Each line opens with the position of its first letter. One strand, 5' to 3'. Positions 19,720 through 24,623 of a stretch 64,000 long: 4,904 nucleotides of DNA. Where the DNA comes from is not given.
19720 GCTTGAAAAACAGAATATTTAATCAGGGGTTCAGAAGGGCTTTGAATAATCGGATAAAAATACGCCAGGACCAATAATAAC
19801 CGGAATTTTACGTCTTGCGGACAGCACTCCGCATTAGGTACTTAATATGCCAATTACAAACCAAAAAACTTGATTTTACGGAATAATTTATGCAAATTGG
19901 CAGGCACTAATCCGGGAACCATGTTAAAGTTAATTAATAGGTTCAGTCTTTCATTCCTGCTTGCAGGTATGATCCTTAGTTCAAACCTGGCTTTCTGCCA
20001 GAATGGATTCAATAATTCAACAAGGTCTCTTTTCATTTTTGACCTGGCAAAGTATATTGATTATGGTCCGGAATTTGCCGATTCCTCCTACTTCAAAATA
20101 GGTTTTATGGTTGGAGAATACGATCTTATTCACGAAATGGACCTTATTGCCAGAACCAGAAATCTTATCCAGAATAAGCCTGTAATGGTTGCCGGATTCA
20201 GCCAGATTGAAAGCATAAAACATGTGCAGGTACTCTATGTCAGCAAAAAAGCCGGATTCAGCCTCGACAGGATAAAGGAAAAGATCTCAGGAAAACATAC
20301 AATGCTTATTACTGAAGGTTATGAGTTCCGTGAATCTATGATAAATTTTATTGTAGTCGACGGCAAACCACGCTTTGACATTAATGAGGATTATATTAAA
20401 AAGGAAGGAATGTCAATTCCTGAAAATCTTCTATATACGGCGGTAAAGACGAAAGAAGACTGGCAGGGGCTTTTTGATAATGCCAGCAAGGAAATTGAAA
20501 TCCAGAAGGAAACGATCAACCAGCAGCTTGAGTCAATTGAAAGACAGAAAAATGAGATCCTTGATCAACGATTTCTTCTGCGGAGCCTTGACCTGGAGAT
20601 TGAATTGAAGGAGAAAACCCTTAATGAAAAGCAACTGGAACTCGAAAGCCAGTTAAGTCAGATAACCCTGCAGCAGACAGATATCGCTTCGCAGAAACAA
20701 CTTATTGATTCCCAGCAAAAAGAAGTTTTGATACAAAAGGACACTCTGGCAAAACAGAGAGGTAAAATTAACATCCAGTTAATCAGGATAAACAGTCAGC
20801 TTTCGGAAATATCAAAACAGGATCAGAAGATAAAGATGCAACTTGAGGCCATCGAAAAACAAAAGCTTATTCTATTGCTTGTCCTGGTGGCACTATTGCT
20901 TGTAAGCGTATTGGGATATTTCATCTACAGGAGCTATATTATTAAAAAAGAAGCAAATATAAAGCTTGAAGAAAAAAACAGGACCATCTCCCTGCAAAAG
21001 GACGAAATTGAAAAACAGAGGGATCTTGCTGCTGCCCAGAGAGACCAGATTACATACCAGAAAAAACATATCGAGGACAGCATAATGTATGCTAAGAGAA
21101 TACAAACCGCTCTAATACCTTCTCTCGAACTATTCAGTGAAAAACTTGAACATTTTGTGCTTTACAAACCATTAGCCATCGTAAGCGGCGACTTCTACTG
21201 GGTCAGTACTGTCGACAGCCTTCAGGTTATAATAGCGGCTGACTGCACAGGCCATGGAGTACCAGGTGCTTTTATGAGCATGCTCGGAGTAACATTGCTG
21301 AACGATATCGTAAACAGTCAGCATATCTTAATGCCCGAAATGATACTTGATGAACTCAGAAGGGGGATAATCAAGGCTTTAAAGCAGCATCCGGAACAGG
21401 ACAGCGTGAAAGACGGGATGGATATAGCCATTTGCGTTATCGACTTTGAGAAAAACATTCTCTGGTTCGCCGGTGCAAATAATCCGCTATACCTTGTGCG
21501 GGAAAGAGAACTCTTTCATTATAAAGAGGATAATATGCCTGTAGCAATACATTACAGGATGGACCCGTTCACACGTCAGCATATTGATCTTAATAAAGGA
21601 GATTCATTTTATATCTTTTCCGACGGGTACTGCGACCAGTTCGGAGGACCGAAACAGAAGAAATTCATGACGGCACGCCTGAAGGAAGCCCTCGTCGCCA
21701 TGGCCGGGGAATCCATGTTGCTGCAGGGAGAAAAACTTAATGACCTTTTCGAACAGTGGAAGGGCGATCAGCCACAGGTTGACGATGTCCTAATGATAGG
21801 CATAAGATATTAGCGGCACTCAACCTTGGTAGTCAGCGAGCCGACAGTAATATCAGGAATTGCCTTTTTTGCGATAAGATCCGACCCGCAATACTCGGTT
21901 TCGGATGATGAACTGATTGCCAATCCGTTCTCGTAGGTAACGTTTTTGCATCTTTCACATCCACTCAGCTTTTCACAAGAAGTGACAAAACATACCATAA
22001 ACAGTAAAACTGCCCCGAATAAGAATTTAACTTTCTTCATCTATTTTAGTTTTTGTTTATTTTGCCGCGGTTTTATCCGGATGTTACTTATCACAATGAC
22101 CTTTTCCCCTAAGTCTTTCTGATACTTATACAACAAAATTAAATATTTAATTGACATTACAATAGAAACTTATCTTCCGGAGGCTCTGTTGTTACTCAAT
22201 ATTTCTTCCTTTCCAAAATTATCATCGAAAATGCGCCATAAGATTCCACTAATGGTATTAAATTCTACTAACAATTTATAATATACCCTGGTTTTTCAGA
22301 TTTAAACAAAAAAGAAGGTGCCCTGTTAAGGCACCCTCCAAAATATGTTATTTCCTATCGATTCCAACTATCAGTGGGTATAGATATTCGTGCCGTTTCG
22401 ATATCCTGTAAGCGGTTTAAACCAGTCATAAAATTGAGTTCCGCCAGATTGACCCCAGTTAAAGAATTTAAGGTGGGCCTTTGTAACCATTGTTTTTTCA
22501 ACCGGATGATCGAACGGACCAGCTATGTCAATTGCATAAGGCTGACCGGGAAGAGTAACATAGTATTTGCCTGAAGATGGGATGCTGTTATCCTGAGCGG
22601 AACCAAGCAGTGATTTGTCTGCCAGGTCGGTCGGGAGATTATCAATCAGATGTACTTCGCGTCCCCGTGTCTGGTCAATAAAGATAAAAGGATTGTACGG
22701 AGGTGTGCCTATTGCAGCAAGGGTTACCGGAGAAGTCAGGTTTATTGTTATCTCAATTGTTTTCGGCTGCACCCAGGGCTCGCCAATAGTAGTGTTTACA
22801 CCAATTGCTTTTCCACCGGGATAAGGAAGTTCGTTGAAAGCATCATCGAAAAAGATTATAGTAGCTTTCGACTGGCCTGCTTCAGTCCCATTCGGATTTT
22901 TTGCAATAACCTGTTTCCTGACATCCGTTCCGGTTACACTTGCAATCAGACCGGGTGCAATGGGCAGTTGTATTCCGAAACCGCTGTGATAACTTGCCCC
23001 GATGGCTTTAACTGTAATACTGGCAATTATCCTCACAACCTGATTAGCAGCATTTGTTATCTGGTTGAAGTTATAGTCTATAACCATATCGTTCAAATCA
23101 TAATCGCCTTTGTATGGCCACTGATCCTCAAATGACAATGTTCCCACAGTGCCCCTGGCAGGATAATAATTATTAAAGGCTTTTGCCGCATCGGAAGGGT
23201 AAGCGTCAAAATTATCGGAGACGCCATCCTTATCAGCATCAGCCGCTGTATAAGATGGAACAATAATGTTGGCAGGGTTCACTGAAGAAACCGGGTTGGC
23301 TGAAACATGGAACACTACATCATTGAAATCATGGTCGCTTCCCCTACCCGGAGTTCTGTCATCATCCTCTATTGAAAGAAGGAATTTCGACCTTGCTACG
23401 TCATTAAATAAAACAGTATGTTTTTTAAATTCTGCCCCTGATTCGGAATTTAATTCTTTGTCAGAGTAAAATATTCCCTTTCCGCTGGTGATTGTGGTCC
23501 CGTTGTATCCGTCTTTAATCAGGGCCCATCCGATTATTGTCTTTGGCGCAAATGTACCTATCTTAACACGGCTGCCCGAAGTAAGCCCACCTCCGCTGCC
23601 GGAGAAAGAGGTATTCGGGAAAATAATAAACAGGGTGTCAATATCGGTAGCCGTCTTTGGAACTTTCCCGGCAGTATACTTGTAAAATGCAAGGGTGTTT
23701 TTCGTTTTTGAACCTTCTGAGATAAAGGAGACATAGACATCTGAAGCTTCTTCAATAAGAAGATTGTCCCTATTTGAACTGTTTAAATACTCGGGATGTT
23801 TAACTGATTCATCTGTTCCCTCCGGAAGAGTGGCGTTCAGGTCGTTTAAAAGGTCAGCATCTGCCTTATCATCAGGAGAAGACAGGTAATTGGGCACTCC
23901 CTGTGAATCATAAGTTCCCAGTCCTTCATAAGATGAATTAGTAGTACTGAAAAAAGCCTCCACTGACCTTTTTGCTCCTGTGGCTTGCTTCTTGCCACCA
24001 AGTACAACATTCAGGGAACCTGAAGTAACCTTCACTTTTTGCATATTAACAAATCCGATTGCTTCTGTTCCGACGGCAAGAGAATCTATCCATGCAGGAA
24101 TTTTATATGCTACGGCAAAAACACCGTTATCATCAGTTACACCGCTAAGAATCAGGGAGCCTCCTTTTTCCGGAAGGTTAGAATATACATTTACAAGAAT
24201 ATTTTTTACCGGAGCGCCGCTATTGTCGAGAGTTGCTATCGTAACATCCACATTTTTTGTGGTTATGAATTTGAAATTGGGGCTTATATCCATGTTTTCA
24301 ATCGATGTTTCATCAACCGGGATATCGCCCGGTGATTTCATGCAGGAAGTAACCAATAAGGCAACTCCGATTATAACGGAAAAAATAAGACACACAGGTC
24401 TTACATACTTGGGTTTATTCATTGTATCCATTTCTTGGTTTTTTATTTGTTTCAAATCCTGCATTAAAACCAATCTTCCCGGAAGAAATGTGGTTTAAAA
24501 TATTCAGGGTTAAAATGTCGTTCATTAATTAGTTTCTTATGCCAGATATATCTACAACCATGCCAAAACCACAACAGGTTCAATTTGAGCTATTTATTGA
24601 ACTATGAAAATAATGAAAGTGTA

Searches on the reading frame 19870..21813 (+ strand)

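Call 66: search_protein_families(library=pfam, proteins=[window:19870-21813:+], max_evalue=0.0001)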
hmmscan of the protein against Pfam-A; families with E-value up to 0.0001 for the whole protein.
window:19870-21813:+ (647 aa): 2 families
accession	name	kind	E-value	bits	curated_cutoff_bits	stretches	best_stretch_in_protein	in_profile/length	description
PF07228.17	SpoIIE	-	4.1e-17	63.2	25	1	454-646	7-190/192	Stage II sporulation protein E (SpoIIE)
PF13689.11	DUF4154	-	5.9e-16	59.3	24.9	1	52-191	4-142/143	YfiR/HmsC-like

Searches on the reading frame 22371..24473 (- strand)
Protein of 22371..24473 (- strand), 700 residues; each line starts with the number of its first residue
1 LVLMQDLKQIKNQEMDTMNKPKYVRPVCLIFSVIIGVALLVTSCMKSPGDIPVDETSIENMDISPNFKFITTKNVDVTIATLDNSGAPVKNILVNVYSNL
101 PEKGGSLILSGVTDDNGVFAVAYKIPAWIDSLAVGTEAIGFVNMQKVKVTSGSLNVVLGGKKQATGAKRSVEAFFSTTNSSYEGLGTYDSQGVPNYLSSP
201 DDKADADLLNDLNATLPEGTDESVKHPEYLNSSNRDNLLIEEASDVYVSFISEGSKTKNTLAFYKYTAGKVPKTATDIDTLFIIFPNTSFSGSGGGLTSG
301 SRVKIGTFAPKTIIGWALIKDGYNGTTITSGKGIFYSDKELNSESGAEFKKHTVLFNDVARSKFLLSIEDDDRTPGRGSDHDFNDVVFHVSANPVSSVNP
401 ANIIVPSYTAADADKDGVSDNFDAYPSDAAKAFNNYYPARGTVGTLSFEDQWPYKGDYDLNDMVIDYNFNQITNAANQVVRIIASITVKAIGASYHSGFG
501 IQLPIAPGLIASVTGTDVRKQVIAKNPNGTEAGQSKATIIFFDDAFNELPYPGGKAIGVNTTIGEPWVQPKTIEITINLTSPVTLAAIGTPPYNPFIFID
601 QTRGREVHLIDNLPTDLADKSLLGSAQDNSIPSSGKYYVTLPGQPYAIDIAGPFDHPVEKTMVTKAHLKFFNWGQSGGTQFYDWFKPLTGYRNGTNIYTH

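Call 66: search_protein_families(library=pfam, proteins=[window:22371-24473:-], max_evalue=0.0001)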
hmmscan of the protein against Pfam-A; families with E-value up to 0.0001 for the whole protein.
window:22371-24473:- (700 aa): 2 families
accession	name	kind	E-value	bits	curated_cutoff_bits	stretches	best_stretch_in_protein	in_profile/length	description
PF16130.10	DUF4842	-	8.5e-55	186.6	22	1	477-685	1-208/208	Domain of unknown function (DUF4842)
PF13448.11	DUF4114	-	8.2e-17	62.4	27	1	308-393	1-85/85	Domain of unknown function (DUF4114)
